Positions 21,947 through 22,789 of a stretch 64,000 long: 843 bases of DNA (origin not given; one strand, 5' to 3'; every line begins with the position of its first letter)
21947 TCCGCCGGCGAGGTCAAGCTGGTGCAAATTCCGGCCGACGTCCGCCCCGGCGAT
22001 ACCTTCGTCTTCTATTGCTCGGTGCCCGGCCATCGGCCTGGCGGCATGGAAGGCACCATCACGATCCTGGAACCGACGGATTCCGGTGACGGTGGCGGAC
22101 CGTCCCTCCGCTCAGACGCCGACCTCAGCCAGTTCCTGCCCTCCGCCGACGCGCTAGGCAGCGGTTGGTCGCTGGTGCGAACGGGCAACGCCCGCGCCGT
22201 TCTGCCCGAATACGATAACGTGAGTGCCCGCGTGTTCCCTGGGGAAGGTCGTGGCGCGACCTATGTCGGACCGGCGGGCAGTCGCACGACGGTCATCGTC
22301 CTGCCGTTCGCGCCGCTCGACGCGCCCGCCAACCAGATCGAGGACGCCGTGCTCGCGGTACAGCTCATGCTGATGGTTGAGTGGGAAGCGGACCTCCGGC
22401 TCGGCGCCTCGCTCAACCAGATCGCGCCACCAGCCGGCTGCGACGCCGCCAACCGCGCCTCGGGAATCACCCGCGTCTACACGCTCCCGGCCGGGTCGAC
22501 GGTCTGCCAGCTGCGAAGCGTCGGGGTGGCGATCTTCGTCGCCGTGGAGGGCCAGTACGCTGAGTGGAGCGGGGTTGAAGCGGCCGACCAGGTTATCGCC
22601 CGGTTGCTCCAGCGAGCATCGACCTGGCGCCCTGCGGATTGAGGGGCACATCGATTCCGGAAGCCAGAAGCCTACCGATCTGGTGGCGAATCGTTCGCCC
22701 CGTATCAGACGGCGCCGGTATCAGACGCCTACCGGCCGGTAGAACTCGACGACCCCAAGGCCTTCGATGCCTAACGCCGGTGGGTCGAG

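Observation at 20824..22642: Secreted tandem-cupredoxin protein with one Gln-axial site and an unassignable C-terminal domain, paired with an XRE regulator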

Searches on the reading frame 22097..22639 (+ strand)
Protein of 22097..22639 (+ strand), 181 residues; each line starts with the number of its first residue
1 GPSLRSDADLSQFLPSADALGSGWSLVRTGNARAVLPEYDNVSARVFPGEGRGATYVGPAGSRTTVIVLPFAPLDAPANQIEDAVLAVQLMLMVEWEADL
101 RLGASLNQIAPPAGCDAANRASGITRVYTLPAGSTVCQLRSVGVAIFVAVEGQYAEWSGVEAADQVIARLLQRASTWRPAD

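Call 8: search_protein_families(library=pfam, proteins=[window:22097-22639:+], max_evalue=10)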
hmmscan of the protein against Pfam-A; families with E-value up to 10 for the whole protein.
window:22097-22639:+ (181 aa): 0 families

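Call 14: search_solved_structures(query=A2, max_evalue=10, show_alignments=2)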
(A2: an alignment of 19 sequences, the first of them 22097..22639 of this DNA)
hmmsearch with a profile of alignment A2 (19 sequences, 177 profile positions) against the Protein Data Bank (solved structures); distinct sequences matched with E-value up to 10: 14.
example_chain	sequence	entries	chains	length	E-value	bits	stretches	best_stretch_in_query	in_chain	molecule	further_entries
4muv_A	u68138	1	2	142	0.19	14.2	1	130-159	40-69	Cyclic nucleotide-gated potassium channel mll3241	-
1u12_A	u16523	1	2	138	0.22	14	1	129-158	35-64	cyclic nucleotide binding domain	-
1vp6_A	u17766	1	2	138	0.22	14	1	129-158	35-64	Cyclic-nucleotide binding domain of mesorhizobium loti CNG potassium channel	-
3co2_A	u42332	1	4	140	0.22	14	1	130-158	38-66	Mlotik1 ion channel protein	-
3cl1_A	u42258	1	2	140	0.22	14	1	130-158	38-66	Mll3241 protein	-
3clp_A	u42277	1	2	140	0.22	14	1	130-158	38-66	Mll3241 protein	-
2k0g_A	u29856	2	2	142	0.23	14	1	130-158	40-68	Mll3241 protein | Cyclic nucleotide-gated potassium channel mll3241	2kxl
4wm7_B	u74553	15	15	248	0.54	12.7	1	19-81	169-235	VP2 | Capsid protein VP2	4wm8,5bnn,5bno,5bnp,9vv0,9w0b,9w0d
9w0j_B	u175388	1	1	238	0.56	12.7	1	19-81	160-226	Capsid protein VP2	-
6m63_A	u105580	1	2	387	0.67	12.4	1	130-159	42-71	Chimera of Cyclic nucleotide-gated potassium channel mll3241 and Yellow fluorescent protei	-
2zd9_A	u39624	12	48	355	0.79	12.2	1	130-158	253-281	Mll3241 protein | Cyclic nucleotide-gated potassium channel mll3241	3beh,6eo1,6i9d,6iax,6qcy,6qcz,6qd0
4chv_A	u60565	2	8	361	0.81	12.2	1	130-158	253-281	CYCLIC NUCLEOTIDE-GATED POTASSIUM CHANNEL MLL3241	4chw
6aj0_B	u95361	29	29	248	1.6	11.2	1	19-81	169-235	Virion protein 2 | Capsid protein VP2 | viral protein 2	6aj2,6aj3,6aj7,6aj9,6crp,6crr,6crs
9g6k_Lw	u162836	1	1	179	1.6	11.2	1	70-138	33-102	Putative 50S ribosomal protein L16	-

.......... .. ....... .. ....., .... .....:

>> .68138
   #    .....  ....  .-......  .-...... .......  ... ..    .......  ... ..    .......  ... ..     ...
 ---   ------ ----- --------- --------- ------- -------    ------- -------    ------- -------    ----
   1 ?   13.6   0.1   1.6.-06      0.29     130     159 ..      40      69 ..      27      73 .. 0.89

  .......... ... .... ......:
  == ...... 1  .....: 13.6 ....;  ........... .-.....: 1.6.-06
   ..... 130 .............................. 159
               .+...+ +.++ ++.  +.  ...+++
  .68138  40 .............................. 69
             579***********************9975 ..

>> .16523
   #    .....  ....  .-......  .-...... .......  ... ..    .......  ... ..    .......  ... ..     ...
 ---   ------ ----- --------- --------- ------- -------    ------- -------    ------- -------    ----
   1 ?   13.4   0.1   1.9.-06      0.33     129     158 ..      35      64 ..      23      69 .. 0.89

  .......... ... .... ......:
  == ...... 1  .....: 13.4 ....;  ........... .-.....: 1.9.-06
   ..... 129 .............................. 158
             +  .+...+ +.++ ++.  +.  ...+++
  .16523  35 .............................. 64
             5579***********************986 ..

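Call 20: search_protein_representatives(alignment_id=A2)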
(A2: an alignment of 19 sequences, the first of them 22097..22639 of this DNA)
Query: 19 sequences, 177 profile positions. Proteins with E-value up to 0.001 (for the whole library): 124; up to 1e-10: 32; up to 1e-30: 11. The best 124 are listed.
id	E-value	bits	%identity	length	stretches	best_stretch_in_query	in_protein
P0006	9.5e-77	272.5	-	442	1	5-176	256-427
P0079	7.7e-74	263.1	-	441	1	3-176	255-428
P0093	7.1e-71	253.4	-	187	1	4-176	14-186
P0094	1.3e-68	246.1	-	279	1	6-176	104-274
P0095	6.8e-68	243.7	-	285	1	3-176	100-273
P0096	4.0e-65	234.7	-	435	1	5-175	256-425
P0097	2.3e-62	225.7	-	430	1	6-176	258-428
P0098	1.1e-53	197.4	-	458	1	5-176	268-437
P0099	2.7e-51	189.7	-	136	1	47-176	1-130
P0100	3.9e-48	179.3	-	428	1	11-176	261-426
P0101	6.0e-43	162.4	-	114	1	72-176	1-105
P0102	6.6e-28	113.5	-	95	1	90-176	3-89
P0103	3.0e-20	88.5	-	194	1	11-175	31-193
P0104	3.5e-20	88.3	-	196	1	14-175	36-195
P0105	4.6e-18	81.4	-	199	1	8-176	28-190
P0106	3.4e-17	78.6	-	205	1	11-172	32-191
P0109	3.3e-15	72.1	-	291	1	13-174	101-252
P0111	2.7e-14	69.1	-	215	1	9-170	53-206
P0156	1.7e-07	47.0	-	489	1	52-174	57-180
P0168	1.7e-06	43.8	-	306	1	6-173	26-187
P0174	7.7e-06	41.6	-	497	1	43-175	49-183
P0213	8.8e-04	34.9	-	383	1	15-174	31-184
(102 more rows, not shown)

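Call 21: search_protein_families(library=pfam, proteins=[P0103, P0104, P0105, P0106, P0109, P0111, P0156, P0174, P0168, P0213], max_evalue=1)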
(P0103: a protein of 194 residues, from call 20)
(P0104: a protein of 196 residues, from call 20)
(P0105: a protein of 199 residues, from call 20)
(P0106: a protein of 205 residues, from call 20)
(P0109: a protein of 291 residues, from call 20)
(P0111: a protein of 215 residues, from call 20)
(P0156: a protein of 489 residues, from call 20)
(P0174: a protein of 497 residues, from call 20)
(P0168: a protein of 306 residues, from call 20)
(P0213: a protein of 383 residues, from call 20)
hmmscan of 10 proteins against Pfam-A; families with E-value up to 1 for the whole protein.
P0103 (194 aa): 0 families

P0104 (196 aa): 0 families

P0105 (199 aa): 0 families

P0106 (205 aa): 1 family
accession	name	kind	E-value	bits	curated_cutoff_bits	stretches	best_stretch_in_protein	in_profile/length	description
PF04956.18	TrbC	-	0.054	14.2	27.9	1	3-29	10-37/98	TrbC/VIRB2 pilin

P0109 (291 aa): 0 families

P0111 (215 aa): 0 families

P0156 (489 aa): 6 families
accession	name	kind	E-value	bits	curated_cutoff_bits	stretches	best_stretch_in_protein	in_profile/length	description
PF13473.12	Cupredoxin_1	-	1.5e-14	54.3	27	1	396-488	16-104/104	Cupredoxin-like domain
PF00127.26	Copper-bind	-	8.2e-08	33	21.2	1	403-489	5-99/99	Copper binding proteins, plastocyanin/azurin family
PF06525.17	SoxE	-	0.0005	20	21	1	453-487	103-137/149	Sulfocyanin (SoxE) domain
PF00116.26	COX2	-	0.02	15.2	22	1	415-472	46-102/120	Cytochrome C oxidase subunit II, periplasmic domain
PF23509.1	MSMEG_3727_PQQ-assoc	-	0.032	14.1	27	1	399-488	43-134/152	MSMEG_3727, PQQ-associated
PF07731.20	Cu-oxidase_2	-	0.082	13.1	20.4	0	463-488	107-133/137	Multicopper oxidase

P0174 (497 aa): 5 families
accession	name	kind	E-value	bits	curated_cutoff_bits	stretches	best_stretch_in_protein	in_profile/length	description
PF13473.12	Cupredoxin_1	-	2.3e-14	53.7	27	1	237-313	24-100/104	Cupredoxin-like domain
PF00127.26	Copper-bind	-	6.2e-07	30.2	21.2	1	234-319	3-97/99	Copper binding proteins, plastocyanin/azurin family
PF06525.17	SoxE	-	0.0021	18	21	1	295-319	113-137/149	Sulfocyanin (SoxE) domain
PF23509.1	MSMEG_3727_PQQ-assoc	-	0.007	16.2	27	1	235-319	46-133/152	MSMEG_3727, PQQ-associated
PF03144.31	GTP_EFTU_D2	-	0.061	14.2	30.3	1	313-354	30-71/73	Elongation factor Tu domain 2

P0168 (306 aa): 4 families
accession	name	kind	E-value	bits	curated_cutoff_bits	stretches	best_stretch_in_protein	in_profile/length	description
PF13473.12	Cupredoxin_1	-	1.2e-13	51.4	27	1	214-305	20-104/104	Cupredoxin-like domain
PF00127.26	Copper-bind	-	4.2e-07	30.8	21.2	1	223-306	7-99/99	Copper binding proteins, plastocyanin/azurin family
PF00116.26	COX2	-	0.0036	17.6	22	1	234-279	47-91/120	Cytochrome C oxidase subunit II, periplasmic domain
PF06525.17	SoxE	-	0.008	16.1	21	1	276-305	109-138/149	Sulfocyanin (SoxE) domain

P0213 (383 aa): 0 families

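Call 25: find_encoding_contigs(protein=P0103, flank=5000, max_places=3)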
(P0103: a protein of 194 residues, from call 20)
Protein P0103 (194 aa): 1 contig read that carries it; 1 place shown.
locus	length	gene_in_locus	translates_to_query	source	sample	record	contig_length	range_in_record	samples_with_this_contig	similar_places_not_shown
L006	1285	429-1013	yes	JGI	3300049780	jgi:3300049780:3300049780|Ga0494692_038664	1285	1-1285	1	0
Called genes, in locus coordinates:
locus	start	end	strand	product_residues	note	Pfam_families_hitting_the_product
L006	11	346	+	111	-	-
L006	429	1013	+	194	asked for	-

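Call 26: find_encoding_contigs(protein=P0168, flank=5000, max_places=3)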
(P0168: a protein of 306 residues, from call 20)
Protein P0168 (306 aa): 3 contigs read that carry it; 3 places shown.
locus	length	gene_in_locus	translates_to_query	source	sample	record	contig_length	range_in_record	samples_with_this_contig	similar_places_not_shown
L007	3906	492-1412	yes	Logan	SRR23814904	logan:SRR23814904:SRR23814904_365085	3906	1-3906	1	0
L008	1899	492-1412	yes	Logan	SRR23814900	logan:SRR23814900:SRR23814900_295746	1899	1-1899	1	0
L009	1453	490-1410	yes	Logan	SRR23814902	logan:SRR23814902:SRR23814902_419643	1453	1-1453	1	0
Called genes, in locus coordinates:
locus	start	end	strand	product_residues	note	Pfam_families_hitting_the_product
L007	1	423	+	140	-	?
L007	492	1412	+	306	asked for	PF13473:Cupredoxin_1, PF00127:Copper-bind (weak)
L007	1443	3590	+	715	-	PF18884:TSP3_bac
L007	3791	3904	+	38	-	?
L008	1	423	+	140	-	?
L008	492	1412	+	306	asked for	PF13473:Cupredoxin_1, PF00127:Copper-bind (weak)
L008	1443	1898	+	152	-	?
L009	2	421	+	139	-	?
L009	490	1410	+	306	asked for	PF13473:Cupredoxin_1, PF00127:Copper-bind (weak)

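Call 29: predict_structure(alignment_id=A2)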
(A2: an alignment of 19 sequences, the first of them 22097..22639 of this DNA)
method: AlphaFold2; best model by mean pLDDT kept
length: 181 residues; sequences in the alignment: 19
mean_pLDDT: 90.1   pTM: 0.87
mean pLDDT of the five models: 90.1, 89.4, 89.1, 87.5, 76.4
residues with pLDDT >= 90: 132; 70-90: 41; 50-70: 4; < 50: 4
segments of 3 or more residues with pLDDT < 50: 1-4
pLDDT, mean of each block of 10 residues (from residue 1): 61 94 96 92 92 96 96 91 94 85 84 94 85 94 95 94 96 84 66
secondary structure, 60 per line:
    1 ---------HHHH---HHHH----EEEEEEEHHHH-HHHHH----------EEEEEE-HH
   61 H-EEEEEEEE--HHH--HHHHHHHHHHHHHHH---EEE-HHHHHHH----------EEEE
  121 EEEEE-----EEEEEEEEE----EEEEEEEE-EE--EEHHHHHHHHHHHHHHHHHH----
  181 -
elements in order: H10-13 H17-20 E25-31 H32-35 H37-41 E52-57 E63-70 H78-92 E96-98 H100-106 E117-125 E131-139 E144-151 H159-176

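Call 32: fold_search(model_id=the predicted structure, library=pdb)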
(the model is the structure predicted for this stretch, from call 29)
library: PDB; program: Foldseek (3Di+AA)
matches with E <= 10: 1505; with E <= 0.001: 0
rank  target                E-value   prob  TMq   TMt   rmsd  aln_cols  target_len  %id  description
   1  7cu9_B                2.2e-03  0.99  0.40  0.38   8.9       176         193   12  Crystal structure of the soluble domain of TiME protein from Mycobacterium smegmatis (released 2021-08-25)
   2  7cu9_A                2.4e-03  0.99  0.44  0.42   8.1       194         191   11  Crystal structure of the soluble domain of TiME protein from Mycobacterium smegmatis (released 2021-08-25)
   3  1jhs                  6.6e-03  0.75  0.32  0.31   9.6       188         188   13  Protein Mog1 E65A mutant (released 2003-06-03)
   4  7cu8_E                7.4e-03  0.98  0.48  0.46   7.1       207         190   10  Crystal structure of the soluble domain of TiME protein from Mycobacterium tuberculosis (released 2021-08-25)
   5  1eq6                  1.0e-02  0.75  0.33  0.32   9.0       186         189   12  1.9 ANGSTROM RESOLUTION CRYSTAL STRUCTURE OF THE SACCHAROMYCES CEREVISIAE RAN-BINDING PROTEIN MOG1P (released 2000-05-27)
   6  7cu8_D                1.6e-02  0.96  0.49  0.47   7.1       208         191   10  Crystal structure of the soluble domain of TiME protein from Mycobacterium tuberculosis (released 2021-08-25)
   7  3l5z_A                1.8e-02  0.54  0.30  0.35  12.7       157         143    6  Crystal structure of transcriptional regulator, GntR family from Bacillus cereus (released 2010-01-05)
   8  6e8a_A                1.9e-02  0.60  0.33  0.36   8.3       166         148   10  Crystal structure of DcrB from Salmonella enterica at 1.92 Angstroms resolution (released 2018-10-31)
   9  7cu8_A                2.1e-02  0.91  0.46  0.45   7.2       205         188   11  Crystal structure of the soluble domain of TiME protein from Mycobacterium tuberculosis (released 2021-08-25)
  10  5zx9                  2.1e-02  0.87  0.39  0.41   6.9       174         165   11  Crystal structure of apo form fibronectin-binding protein Apa from Mycobacterium tuberculosis (released 2019-05-29)
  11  6i1f_A                2.2e-02  0.72  0.29  0.17  11.9       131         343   14  Crystal structure of TP domain from Chlamydia trachomatis Penicillin-Binding Protein 3 in complex with amoxicillin (released 2019-11-20)
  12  7lc4                  2.4e-02  0.60  0.26  0.12   9.0       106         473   20  Crystal structure of Pseudomonas aeruginosa PBP3 in complex with gamma-lactam YU253911 (released 2021-04-28)
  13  8gpw_B                3.3e-02  0.66  0.27  0.15   6.8       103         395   13  Structure of Penicillin-binding protein 3 (PBP3) from Klebsiella pneumoniae with ligand 18G (released 2022-11-02)
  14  6vot                  3.3e-02  0.63  0.27  0.12   7.5        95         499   21  Crystal structure of Pseudomonas aerugonisa PBP3 complexed to gamma-lactam YU253434 (released 2020-05-13)
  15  6xrr_H                3.7e-02  0.51  0.30  0.35   6.1       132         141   11  Structure of SciW bound to the Rhs1 Transmembrane Domain from Salmonella typhimurium (released 2020-12-30)
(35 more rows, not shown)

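Call 40: find_homologous_proteins(query=A3, max_evalue=0.001)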
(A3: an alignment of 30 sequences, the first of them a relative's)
Query A3 (30 sequences) (194 aa, profile of the alignment): 55 proteins with E <= 0.001 among 7293 candidates.
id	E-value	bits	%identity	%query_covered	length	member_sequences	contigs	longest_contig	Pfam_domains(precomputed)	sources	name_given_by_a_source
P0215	1.1e-57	212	50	95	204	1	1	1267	-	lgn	-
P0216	4.5e-57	210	49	96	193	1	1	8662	-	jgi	jgi:hypothetical protein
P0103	2.7e-56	208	100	100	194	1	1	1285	-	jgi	jgi:hypothetical protein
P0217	9.9e-56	206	48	89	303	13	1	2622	PF00127.27,PF13473.13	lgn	-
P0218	1.4e-55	205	54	87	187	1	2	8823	-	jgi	jgi:hypothetical protein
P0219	3.4e-55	204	56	96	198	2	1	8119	-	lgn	-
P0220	7.6e-55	203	48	91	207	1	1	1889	-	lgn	-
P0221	2.0e-54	202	51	87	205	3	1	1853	-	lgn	-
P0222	3.2e-54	201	47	98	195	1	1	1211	-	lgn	-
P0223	5.7e-54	200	49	88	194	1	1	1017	-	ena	-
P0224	5.9e-54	200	54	96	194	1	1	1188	-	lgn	-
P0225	6.8e-54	200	67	99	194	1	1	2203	-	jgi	jgi:hypothetical protein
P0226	7.5e-54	200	49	95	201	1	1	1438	-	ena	-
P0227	1.0e-53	199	50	95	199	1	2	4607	-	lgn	-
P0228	1.1e-53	199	73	99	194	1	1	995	-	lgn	-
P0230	3.0e-53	198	48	97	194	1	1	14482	-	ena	-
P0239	5.0e-52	194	47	96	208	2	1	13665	-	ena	-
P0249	4.5e-50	187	60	97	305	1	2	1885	PF06525.18,PF00127.27,PF13473.13,PF23509.2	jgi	jgi:uncharacterized cupredoxin-like copper-binding protein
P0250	9.8e-50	186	60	98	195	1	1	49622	-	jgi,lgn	jgi:hypothetical protein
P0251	1.2e-49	186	62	90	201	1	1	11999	-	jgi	jgi:hypothetical protein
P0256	2.6e-48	182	47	96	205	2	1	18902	-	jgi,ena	-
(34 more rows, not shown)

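Call 41: find_encoding_contigs(protein=P0250, flank=6000, max_places=1)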
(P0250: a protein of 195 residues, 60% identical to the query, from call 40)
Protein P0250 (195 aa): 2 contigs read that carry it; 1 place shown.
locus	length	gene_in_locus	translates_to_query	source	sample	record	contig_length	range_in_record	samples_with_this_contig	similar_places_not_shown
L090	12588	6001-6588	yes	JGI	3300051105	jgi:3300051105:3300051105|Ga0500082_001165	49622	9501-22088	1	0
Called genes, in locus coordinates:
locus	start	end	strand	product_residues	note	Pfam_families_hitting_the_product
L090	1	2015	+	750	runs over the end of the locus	PF13148:DUF3987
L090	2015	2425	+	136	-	-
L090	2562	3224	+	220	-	-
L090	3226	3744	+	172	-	-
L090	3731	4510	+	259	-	PF03237:Terminase_6N, PF05127:NAT10_TcmA_helicase (weak)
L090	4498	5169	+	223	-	PF17289:Terminase_6C (faint)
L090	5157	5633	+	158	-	-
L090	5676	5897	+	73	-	-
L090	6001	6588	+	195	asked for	-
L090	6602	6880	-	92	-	-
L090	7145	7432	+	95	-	PF06305:LapA_dom (weak)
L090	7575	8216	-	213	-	-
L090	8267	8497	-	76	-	-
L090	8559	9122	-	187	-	-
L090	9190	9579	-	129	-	-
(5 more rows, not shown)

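Call 42: find_encoding_contigs(protein=P0256, flank=6000, max_places=1)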
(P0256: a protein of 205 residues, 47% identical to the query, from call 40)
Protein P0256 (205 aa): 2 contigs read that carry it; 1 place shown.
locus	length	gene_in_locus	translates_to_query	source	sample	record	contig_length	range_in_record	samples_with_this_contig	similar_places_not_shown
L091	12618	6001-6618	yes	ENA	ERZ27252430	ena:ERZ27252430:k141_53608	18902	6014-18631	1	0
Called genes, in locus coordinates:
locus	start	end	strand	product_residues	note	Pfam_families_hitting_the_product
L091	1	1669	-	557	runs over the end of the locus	PF00083:Sugar_tr, PF07690:MFS_1, PF03137:OATP (weak)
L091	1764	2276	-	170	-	PF02082:Rrf2, PF03444:WHD_HrcA (weak)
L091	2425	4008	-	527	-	PF01494:FAD_binding_3 (faint), PF01593:Amino_oxidase, PF13450:NAD_binding_8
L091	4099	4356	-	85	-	PF18882:DUF5647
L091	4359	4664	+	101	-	-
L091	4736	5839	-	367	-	PF02073:Peptidase_M29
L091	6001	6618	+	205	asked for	-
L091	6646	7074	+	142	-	PF01381:HTH_3, PF12844:HTH_19 (weak), PF13560:HTH_31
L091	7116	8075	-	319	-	PF00296:Bac_luciferase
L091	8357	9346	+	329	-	-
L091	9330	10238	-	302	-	PF04542:Sigma70_r2, PF08281:Sigma70_r4_2, PF14534:DUF4440 (weak), PF12680:SnoaL_2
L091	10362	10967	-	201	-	PF01058:Oxidored_q6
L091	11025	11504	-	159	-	PF02627:CMD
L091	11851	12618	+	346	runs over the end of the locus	?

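Call 43: find_encoding_contigs(protein=P0230, flank=6000, max_places=1)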
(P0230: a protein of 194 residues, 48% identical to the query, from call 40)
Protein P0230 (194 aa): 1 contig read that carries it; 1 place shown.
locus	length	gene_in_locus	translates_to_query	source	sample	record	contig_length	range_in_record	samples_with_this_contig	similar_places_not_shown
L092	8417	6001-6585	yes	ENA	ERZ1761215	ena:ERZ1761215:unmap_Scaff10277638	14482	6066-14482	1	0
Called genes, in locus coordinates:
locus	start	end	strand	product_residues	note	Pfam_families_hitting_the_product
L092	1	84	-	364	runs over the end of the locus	PF00144:Beta-lactamase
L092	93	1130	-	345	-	PF05544:Pro_racemase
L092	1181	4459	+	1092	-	PF00270:DEAD, PF00271:Helicase_C, PF16124:RecQ_Zn_bind (weak), PF09382:RQC (weak), PF00570:HRDC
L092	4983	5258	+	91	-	-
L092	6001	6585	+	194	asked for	-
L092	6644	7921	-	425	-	PF04389:Peptidase_M28 (faint), PF01546:Peptidase_M20, PF07687:M20_dimer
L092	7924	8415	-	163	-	?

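Call 45: find_encoding_contigs(protein=P0239, flank=5000, max_places=1)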
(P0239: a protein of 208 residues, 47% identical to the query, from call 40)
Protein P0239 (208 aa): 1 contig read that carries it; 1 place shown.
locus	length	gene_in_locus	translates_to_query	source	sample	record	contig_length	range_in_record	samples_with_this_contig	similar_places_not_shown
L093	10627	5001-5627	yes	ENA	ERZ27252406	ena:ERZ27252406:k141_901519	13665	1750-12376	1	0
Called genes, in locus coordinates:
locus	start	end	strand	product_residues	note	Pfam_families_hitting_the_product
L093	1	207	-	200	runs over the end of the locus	-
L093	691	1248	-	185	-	PF00440:TetR_N, PF17926:TetR_C_21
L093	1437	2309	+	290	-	PF00296:Bac_luciferase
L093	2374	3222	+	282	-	PF00296:Bac_luciferase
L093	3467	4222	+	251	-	PF00561:Abhydrolase_1 (weak), PF12697:Abhydrolase_6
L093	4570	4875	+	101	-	-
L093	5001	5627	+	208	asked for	-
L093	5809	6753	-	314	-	PF01553:Acyltransferase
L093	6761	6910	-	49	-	-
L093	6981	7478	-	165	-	PF07884:VKOR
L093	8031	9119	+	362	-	PF13784:Fic_N, PF02661:Fic, PF11972:HTH_13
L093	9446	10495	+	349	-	PF08450:SGL (faint), PF21959:DUF6923 (faint)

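Call 46: find_encoding_contigs(protein=P0251, flank=5000, max_places=1)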
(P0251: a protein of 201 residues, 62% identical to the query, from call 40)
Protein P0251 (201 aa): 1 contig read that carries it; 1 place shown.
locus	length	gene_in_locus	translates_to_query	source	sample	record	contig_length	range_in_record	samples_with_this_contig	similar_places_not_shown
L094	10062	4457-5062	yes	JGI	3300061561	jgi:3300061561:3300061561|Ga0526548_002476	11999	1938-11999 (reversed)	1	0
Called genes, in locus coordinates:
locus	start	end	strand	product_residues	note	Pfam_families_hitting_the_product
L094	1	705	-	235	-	?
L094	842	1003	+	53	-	-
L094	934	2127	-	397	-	-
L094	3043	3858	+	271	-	-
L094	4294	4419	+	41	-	-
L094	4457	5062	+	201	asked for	-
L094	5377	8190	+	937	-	PF20465:MmeI_hel, PF20473:MmeI_Mtase, PF07669:Eco57I (weak), PF20466:MmeI_TRD (weak)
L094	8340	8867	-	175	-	-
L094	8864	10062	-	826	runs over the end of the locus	PF12965:DUF3854, PF13148:DUF3987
